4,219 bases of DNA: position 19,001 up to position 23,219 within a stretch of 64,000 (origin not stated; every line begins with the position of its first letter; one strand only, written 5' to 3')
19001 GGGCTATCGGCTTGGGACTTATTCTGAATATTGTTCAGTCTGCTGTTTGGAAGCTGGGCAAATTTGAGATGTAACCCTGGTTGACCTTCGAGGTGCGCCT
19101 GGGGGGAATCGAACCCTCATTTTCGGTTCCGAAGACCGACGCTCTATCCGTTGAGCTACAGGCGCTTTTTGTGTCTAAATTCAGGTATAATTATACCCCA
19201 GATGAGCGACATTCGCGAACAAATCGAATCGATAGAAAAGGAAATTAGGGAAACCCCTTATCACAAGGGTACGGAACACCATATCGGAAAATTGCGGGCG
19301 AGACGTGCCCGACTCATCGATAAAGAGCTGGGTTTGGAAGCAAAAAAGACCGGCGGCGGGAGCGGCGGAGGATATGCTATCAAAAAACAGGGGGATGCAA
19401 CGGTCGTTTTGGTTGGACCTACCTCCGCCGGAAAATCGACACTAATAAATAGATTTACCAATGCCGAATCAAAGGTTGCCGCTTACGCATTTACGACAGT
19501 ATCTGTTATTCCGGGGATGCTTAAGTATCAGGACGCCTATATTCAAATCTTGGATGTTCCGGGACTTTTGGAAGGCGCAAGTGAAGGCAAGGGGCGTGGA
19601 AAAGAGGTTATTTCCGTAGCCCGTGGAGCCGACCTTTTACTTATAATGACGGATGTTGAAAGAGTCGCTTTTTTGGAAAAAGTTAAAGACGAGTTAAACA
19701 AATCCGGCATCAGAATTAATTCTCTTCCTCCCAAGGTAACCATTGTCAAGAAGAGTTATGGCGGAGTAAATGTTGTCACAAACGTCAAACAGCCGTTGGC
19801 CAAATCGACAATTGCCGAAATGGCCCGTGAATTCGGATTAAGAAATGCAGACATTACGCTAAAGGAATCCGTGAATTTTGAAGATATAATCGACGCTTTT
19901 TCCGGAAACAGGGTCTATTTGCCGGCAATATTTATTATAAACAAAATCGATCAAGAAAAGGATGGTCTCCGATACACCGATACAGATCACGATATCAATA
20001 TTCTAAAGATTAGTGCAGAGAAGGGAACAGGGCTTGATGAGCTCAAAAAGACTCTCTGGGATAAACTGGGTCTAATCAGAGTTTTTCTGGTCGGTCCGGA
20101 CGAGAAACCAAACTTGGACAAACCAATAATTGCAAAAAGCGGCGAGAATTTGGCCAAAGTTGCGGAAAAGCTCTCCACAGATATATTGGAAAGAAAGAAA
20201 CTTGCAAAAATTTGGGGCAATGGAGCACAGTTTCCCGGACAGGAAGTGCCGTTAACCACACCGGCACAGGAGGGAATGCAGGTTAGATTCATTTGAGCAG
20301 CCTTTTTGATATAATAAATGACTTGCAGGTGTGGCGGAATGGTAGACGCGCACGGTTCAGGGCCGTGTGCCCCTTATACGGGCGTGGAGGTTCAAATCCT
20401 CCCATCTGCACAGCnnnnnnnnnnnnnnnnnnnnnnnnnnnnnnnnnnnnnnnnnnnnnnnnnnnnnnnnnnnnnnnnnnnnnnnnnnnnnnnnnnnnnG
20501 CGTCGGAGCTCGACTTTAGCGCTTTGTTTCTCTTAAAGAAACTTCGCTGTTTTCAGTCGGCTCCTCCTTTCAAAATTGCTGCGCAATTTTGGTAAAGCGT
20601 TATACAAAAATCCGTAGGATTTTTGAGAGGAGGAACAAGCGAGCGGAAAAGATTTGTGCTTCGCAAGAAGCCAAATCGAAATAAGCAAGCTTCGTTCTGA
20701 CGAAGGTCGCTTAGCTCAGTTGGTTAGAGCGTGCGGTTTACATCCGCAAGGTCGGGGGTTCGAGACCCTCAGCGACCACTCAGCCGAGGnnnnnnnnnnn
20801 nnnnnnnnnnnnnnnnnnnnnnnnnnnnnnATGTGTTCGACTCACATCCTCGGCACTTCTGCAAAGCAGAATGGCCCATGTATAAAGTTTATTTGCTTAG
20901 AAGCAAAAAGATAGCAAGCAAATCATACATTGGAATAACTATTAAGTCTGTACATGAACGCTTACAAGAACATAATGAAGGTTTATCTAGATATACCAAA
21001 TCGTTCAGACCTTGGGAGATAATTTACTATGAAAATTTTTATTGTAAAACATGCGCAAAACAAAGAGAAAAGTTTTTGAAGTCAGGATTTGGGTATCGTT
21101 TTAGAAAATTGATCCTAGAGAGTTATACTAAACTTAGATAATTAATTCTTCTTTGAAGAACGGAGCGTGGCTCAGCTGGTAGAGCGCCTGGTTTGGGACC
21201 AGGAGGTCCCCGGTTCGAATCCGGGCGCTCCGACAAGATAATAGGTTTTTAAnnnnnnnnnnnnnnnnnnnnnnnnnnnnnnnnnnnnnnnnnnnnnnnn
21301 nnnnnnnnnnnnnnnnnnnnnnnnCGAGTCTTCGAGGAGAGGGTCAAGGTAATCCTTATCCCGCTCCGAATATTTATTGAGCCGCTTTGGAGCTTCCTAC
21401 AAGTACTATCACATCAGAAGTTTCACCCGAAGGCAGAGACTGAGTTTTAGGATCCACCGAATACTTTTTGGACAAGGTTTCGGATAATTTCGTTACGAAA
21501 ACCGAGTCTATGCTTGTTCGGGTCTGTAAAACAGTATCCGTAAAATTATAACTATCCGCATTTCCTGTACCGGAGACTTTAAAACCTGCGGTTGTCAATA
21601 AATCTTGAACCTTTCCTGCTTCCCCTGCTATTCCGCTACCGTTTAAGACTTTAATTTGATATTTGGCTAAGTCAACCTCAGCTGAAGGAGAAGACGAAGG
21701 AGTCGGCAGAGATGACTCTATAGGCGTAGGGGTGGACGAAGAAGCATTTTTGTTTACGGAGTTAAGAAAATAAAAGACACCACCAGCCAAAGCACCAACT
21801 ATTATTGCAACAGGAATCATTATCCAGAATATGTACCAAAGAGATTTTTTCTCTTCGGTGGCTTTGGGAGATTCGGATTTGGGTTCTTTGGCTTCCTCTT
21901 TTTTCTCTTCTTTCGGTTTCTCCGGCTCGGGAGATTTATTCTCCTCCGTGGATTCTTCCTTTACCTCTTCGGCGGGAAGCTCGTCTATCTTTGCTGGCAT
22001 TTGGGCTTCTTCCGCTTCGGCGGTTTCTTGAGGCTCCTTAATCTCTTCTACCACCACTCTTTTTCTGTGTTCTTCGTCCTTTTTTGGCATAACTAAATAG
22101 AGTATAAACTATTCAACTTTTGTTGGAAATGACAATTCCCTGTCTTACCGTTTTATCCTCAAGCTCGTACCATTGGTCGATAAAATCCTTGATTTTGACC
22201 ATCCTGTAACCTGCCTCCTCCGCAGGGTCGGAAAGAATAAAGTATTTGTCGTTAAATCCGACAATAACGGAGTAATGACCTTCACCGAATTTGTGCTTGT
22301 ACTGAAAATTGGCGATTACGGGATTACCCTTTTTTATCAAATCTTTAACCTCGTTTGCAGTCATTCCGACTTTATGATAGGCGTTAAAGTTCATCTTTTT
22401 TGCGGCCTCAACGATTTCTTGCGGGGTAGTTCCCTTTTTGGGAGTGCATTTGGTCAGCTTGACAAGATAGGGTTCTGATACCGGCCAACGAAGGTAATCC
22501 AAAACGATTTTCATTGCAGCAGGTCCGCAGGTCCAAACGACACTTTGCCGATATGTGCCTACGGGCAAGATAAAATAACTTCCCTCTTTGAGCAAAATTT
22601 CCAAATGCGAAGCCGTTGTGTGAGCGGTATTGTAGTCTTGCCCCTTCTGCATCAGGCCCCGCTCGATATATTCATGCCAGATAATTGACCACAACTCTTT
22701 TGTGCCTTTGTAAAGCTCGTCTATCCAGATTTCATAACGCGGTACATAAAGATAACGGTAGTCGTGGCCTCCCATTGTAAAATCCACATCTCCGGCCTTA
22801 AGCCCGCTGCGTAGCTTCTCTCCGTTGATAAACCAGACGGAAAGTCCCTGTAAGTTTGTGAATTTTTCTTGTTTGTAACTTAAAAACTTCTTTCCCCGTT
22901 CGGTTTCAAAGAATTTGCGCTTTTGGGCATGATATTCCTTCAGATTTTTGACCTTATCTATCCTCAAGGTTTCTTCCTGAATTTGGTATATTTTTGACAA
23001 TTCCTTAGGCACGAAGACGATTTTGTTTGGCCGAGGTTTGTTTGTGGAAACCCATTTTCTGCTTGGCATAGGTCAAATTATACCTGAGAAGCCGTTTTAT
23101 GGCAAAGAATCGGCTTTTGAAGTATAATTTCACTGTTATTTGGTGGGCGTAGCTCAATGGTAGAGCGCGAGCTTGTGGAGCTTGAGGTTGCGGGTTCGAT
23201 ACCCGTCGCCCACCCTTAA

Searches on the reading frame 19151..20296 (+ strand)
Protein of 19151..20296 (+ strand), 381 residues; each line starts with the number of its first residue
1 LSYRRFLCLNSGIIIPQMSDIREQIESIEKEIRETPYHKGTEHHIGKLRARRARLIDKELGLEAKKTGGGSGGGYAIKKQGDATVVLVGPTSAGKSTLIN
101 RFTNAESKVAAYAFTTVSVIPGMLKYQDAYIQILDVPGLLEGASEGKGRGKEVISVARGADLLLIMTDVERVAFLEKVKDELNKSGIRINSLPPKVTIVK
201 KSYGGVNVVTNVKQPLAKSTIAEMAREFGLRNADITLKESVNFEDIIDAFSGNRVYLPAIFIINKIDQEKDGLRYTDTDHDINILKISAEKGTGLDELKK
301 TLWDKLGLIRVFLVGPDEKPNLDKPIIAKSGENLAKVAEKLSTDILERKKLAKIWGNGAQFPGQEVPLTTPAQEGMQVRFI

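Call 80: search_protein_families(library=pfam, proteins=[window:19151-20296:+], max_evalue=0.00001)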
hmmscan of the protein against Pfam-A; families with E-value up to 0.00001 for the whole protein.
window:19151-20296:+ (381 aa): 3 families
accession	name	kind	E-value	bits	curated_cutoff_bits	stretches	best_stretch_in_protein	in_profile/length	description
PF16897.10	MMR_HSR1_Xtn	-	1.3e-24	86.7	35.2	1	204-308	2-106/106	C-terminal region of MMR_HSR1 domain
PF01926.29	MMR_HSR1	-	8.7e-22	77.8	21.9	1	84-188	1-102/113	50S ribosome-binding GTPase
PF02421.24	FeoB_N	-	3.7e-12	46.5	27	1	84-139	2-57/156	Ferrous iron transport protein B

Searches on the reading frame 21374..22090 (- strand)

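Call 81: search_protein_families(library=pfam, proteins=[window:21374-22090:-], max_evalue=0.00001)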
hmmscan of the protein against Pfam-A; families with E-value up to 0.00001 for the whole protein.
window:21374-22090:- (238 aa): 1 family
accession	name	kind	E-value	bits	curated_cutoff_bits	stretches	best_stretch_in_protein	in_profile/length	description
PF13399.11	LytR_C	-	7.2e-10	40.1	22.2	1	144-233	2-84/86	LytR cell envelope-related transcriptional attenuator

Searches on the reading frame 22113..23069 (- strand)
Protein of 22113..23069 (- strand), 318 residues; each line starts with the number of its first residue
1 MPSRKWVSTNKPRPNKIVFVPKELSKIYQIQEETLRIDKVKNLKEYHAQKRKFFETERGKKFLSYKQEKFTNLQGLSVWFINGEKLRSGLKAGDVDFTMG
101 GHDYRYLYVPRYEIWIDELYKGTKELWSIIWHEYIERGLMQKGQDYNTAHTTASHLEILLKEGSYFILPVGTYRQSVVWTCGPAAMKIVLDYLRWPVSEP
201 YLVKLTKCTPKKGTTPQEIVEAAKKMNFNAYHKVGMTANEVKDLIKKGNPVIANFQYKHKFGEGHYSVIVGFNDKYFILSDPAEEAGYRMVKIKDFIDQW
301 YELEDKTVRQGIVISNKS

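Call 81: search_protein_families(library=pfam, proteins=[window:22113-23069:-], max_evalue=0.00001)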
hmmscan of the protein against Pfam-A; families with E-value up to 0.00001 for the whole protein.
window:22113-23069:- (318 aa): 2 families
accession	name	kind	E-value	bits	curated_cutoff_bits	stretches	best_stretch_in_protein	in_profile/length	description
PF13529.12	Peptidase_C39_2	-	6.3e-15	56.4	24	1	173-283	6-143/143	Peptidase_C39 like family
PF03412.21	Peptidase_C39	-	1.1e-13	51.5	22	1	175-301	7-122/133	Peptidase C39 family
